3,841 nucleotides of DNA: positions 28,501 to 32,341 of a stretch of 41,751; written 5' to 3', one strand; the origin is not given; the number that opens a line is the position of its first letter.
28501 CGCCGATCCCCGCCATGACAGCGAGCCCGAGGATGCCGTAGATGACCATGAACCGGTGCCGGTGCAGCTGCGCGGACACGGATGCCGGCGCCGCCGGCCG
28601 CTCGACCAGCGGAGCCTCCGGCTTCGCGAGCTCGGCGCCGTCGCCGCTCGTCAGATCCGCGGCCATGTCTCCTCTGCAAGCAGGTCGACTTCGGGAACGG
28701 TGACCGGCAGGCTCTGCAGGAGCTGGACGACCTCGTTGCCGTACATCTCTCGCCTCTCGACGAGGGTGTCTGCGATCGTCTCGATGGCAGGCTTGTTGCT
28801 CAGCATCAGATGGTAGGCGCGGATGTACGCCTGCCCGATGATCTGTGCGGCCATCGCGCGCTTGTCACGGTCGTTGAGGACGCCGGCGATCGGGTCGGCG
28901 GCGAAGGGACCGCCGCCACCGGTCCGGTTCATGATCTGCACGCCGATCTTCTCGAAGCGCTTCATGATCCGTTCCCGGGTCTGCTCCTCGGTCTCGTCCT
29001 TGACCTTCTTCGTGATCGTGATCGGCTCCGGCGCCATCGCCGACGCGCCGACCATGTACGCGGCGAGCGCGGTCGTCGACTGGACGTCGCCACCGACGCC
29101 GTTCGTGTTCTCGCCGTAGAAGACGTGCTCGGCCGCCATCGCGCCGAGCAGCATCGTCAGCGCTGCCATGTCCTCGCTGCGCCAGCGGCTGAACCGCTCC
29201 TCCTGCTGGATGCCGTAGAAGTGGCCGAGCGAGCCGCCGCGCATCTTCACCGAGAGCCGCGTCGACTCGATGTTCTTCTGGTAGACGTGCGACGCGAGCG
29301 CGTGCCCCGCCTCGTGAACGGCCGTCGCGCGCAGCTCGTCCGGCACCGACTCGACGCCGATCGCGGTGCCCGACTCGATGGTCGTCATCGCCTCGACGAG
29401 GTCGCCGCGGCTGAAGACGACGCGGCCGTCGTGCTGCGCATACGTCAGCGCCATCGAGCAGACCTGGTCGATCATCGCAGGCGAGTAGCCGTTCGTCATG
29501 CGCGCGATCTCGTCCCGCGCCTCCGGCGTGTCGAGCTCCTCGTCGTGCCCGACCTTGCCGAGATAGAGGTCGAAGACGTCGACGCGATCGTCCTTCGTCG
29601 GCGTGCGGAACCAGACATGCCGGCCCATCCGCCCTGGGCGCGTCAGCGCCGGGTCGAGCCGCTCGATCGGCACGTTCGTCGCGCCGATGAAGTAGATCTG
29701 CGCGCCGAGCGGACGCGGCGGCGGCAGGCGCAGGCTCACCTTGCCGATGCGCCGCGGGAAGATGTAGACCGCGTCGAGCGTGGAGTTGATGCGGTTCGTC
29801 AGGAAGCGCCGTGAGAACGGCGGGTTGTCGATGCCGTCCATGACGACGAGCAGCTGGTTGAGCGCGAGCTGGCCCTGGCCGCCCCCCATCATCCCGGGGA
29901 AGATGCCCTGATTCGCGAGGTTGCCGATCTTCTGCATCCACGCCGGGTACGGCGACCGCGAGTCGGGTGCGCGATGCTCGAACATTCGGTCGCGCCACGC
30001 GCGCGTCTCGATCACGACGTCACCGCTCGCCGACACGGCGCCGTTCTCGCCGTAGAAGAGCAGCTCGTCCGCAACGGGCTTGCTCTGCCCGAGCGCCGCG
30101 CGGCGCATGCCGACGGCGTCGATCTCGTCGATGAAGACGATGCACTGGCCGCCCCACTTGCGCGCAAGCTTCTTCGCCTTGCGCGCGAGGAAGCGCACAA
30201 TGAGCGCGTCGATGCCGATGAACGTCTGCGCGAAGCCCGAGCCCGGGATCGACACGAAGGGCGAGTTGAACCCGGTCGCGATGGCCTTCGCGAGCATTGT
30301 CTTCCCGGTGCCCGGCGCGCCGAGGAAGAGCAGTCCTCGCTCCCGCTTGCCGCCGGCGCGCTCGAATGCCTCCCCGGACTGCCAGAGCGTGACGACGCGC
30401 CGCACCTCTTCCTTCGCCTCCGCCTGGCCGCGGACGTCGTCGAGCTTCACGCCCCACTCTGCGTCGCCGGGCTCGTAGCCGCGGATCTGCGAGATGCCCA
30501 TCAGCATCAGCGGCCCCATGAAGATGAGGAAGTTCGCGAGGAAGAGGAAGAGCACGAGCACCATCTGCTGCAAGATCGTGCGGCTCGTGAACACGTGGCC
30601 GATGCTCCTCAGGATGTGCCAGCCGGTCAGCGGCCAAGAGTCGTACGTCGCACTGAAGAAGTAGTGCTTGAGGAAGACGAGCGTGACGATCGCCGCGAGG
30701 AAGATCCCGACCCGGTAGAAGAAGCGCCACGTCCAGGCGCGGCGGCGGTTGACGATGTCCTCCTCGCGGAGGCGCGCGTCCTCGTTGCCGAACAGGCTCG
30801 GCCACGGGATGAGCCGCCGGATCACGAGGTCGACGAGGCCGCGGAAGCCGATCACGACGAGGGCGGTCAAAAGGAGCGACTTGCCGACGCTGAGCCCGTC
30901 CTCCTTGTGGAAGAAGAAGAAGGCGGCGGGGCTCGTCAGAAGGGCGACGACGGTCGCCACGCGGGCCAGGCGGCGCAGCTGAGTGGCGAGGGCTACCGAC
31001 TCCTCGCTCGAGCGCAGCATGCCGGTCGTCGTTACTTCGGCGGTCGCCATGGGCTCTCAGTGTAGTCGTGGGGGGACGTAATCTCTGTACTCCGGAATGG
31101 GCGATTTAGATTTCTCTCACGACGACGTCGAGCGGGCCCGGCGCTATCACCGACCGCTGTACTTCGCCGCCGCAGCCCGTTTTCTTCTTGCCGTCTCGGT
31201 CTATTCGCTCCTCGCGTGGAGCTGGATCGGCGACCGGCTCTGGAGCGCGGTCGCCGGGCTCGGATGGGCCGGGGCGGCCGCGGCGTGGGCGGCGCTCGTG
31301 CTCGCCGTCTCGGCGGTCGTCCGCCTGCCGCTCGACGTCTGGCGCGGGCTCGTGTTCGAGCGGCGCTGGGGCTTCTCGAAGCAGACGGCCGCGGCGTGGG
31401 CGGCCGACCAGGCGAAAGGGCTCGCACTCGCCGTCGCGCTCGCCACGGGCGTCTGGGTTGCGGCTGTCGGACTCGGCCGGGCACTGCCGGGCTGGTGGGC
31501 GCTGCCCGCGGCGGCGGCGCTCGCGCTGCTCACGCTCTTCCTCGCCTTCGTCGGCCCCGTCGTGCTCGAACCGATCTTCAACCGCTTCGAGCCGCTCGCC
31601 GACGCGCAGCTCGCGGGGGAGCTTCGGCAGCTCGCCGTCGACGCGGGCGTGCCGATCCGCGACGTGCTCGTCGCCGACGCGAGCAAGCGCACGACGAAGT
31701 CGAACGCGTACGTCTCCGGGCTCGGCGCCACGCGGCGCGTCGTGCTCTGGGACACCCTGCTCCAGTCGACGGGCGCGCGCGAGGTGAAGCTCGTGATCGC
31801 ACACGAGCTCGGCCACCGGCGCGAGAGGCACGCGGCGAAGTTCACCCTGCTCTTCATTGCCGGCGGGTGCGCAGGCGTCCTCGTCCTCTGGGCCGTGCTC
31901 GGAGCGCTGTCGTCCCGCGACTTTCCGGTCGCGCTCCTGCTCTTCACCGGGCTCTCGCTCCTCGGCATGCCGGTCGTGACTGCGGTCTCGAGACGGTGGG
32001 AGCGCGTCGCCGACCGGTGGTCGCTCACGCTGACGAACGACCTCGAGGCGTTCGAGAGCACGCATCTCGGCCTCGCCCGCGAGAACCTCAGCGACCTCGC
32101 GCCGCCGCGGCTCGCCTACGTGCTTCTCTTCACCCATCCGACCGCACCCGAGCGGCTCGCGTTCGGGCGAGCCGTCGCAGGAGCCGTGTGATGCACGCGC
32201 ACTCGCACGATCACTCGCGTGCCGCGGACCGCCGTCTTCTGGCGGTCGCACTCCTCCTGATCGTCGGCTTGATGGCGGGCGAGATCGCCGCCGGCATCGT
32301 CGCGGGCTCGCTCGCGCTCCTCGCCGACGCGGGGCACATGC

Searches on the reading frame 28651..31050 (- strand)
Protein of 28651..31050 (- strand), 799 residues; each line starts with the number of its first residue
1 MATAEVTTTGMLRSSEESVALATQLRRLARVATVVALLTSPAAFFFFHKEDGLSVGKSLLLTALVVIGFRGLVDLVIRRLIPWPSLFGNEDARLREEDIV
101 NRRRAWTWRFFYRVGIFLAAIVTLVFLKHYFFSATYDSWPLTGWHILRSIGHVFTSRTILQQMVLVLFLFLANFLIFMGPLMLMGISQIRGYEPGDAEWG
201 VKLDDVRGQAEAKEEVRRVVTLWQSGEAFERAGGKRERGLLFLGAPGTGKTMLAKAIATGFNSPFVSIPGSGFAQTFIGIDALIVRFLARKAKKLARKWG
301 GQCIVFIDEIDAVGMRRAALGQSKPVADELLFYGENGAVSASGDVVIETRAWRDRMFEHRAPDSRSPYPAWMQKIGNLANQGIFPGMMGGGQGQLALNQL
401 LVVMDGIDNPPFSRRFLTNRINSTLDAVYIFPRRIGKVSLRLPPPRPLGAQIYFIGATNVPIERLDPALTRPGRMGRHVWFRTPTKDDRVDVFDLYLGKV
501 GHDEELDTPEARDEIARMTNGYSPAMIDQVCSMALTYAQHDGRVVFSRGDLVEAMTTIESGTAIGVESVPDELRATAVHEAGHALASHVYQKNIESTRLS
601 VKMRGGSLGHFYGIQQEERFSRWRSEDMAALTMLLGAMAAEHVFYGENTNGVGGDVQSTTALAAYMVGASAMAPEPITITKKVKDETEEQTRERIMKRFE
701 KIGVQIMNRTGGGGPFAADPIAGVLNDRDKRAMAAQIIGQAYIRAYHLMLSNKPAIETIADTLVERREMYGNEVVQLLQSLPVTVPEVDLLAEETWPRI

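Call 63: search_protein_families(library=pfam, proteins=[window:28651-31050:-], max_evalue=0.001)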
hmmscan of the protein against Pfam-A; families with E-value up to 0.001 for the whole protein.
window:28651-31050:- (799 aa): 4 families
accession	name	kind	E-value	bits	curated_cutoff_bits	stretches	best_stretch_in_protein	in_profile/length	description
PF00004.35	AAA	-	6.5e-25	88.5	21.2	2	240-332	1-90/131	ATPase family associated with various cellular activities (AAA)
PF01434.24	Peptidase_M41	-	6.3e-19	69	29.9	1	572-691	7-126/191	Peptidase family M41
PF07728.20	AAA_5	-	0.00016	22.1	22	1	240-313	2-78/139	AAA domain (dynein-related subfamily)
PF17862.7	AAA_lid_3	-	0.00016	21.6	27.2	1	513-543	5-35/45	AAA+ lid domain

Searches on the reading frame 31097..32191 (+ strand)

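Call 63: search_protein_families(library=pfam, proteins=[window:31097-32191:+], max_evalue=0.001)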
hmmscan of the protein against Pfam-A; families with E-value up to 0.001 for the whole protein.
window:31097-32191:+ (364 aa): 2 families
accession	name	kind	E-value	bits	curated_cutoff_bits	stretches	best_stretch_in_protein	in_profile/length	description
PF01435.24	Peptidase_M48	-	6.9e-25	88.4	20.3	1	167-355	2-180/186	Peptidase family M48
PF16491.10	Peptidase_M48_N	-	6e-18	65.8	27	1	29-163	42-179/179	CAAX prenyl protease N-terminal, five membrane helices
